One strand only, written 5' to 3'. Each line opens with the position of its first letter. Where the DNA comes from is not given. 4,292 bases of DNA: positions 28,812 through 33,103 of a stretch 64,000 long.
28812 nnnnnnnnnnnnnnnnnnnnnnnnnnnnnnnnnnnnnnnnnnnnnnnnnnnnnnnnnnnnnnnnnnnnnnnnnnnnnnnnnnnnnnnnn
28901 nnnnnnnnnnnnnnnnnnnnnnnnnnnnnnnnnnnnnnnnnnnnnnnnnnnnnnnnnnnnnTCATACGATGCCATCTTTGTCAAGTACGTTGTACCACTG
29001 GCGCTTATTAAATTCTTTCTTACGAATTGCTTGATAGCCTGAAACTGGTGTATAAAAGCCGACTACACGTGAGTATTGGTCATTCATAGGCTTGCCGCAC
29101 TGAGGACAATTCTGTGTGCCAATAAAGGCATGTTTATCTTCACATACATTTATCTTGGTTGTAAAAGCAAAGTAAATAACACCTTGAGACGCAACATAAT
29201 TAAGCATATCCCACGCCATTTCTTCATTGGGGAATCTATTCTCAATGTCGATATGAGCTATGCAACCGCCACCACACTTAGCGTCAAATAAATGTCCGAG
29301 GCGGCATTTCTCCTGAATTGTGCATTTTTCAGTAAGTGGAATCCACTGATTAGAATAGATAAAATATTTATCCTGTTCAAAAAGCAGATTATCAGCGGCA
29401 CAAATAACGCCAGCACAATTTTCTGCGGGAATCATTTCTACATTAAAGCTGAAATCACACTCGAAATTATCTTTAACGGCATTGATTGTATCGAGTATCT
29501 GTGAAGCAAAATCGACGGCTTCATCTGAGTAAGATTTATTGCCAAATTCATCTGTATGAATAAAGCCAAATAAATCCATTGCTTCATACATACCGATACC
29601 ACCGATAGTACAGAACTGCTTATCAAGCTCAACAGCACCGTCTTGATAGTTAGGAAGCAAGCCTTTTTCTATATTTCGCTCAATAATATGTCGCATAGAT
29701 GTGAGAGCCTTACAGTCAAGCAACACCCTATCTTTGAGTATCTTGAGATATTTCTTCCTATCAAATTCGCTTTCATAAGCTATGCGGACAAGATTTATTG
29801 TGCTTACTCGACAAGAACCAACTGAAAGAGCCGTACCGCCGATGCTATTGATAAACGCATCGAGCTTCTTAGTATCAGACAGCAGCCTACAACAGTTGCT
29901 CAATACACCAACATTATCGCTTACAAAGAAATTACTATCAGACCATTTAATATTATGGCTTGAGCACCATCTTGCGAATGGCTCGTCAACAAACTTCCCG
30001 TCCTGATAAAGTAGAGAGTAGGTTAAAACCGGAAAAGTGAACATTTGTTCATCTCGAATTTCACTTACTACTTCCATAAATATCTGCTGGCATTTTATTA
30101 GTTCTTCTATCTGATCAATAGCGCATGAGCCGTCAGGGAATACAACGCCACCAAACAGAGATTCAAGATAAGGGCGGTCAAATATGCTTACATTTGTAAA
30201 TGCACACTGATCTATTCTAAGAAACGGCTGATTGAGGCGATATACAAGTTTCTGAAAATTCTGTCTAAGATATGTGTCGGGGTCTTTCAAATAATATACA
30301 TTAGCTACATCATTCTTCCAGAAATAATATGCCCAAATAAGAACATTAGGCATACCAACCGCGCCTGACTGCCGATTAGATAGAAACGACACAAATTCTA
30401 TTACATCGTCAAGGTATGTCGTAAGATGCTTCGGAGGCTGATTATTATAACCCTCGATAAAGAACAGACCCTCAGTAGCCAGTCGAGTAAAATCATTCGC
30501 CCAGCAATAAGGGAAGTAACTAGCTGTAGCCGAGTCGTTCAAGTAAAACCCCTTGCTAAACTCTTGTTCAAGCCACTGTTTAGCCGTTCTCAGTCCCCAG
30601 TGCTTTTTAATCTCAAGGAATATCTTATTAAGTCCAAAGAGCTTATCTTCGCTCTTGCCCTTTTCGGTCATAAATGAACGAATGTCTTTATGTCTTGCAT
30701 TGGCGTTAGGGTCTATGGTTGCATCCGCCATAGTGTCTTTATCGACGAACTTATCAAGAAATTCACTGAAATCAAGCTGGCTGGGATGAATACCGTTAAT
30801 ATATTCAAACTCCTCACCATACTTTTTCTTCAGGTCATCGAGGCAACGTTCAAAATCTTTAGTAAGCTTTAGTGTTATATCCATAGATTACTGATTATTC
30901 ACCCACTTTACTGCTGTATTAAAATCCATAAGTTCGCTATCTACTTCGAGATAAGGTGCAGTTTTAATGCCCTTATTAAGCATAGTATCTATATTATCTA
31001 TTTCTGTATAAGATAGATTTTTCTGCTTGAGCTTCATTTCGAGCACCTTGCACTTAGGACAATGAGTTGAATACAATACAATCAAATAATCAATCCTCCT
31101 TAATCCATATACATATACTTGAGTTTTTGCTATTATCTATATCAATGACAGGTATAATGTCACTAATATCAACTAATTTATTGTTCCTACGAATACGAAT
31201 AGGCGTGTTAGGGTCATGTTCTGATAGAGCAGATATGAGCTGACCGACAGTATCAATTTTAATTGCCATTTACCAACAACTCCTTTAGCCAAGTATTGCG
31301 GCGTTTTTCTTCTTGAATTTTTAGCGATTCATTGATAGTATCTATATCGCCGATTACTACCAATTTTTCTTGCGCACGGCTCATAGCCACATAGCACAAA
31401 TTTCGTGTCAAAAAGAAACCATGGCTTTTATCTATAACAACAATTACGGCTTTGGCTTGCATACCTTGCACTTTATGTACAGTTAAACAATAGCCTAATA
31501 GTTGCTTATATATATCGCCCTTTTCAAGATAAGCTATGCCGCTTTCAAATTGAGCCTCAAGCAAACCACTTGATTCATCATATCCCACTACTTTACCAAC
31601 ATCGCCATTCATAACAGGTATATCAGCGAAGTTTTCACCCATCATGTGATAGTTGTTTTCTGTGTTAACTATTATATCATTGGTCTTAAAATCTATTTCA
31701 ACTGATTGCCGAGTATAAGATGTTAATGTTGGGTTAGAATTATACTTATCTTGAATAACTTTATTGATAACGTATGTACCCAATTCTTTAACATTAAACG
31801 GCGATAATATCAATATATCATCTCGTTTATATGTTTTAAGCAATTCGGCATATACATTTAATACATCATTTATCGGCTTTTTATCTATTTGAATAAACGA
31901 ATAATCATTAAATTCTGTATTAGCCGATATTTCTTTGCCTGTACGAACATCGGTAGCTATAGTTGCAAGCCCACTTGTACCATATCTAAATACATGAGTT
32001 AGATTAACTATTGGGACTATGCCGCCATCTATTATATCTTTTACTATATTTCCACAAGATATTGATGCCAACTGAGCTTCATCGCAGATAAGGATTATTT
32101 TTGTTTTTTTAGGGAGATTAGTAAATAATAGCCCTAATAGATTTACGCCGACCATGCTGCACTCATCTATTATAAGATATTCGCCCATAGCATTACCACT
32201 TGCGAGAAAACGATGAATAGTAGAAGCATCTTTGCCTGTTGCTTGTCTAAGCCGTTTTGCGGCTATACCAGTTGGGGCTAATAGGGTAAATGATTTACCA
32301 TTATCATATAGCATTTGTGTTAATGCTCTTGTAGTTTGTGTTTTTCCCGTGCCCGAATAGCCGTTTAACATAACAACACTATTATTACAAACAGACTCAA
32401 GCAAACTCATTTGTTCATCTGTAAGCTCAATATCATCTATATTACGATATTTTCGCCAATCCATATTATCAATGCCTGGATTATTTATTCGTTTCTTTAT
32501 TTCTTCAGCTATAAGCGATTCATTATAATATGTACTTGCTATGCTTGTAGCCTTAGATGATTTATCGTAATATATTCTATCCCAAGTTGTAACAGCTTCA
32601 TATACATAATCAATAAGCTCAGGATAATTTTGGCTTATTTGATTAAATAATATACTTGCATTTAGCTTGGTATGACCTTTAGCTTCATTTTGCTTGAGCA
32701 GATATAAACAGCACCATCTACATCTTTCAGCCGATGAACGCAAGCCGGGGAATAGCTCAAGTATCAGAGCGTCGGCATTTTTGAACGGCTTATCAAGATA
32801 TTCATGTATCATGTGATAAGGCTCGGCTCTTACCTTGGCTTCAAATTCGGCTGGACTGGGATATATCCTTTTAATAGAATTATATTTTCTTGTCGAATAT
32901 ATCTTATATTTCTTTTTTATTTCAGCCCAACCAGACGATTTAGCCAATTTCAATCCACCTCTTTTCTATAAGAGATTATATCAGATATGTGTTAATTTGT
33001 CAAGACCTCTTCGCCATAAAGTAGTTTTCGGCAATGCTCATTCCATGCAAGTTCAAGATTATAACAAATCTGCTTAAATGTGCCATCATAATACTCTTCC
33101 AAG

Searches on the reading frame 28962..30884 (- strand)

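Call 60: search_protein_families(library=phrogs, proteins=[window:28962-30884:-], max_evalue=0.00001)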
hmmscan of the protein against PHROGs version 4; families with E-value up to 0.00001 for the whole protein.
window:28962-30884:- (640 aa): 3 families
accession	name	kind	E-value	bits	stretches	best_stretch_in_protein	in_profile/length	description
phrog_25611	-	DNA, RNA and nucleotide metabolism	3.4e-163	545.9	2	1-336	1-338/978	anaerobic ribonucleoside reductase large subunit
phrog_487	-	moron, auxiliary metabolic gene and host takeover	4.6e-22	79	1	194-629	262-710/718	NrdD-like anaerobic ribonucleotide reductase large subunit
phrog_4218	-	DNA, RNA and nucleotide metabolism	3.7e-10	40.4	1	360-623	37-315/333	anaerobic ribonucleoside reductase large subunit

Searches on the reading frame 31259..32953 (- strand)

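Call 60: search_protein_families(library=phrogs, proteins=[window:31259-32953:-], max_evalue=0.00001)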
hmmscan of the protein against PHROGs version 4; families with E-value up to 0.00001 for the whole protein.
window:31259-32953:- (564 aa): 5 families
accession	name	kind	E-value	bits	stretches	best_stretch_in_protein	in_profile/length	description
phrog_4412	-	DNA, RNA and nucleotide metabolism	1.6e-125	421.2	1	25-561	173-739/743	exonuclease V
phrog_325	-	DNA, RNA and nucleotide metabolism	6.4e-53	181.3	1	116-555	407-887/986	Dda-like helicase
phrog_1967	-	DNA, RNA and nucleotide metabolism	6.4e-08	32.6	0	490-560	608-693/776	DNA helicase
phrog_170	-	other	4.6e-07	30.6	0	169-210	67-109/323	PhoH-like phosphate starvation-inducible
phrog_25411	-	unknown function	1.2e-06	28.5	0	491-546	545-608/627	-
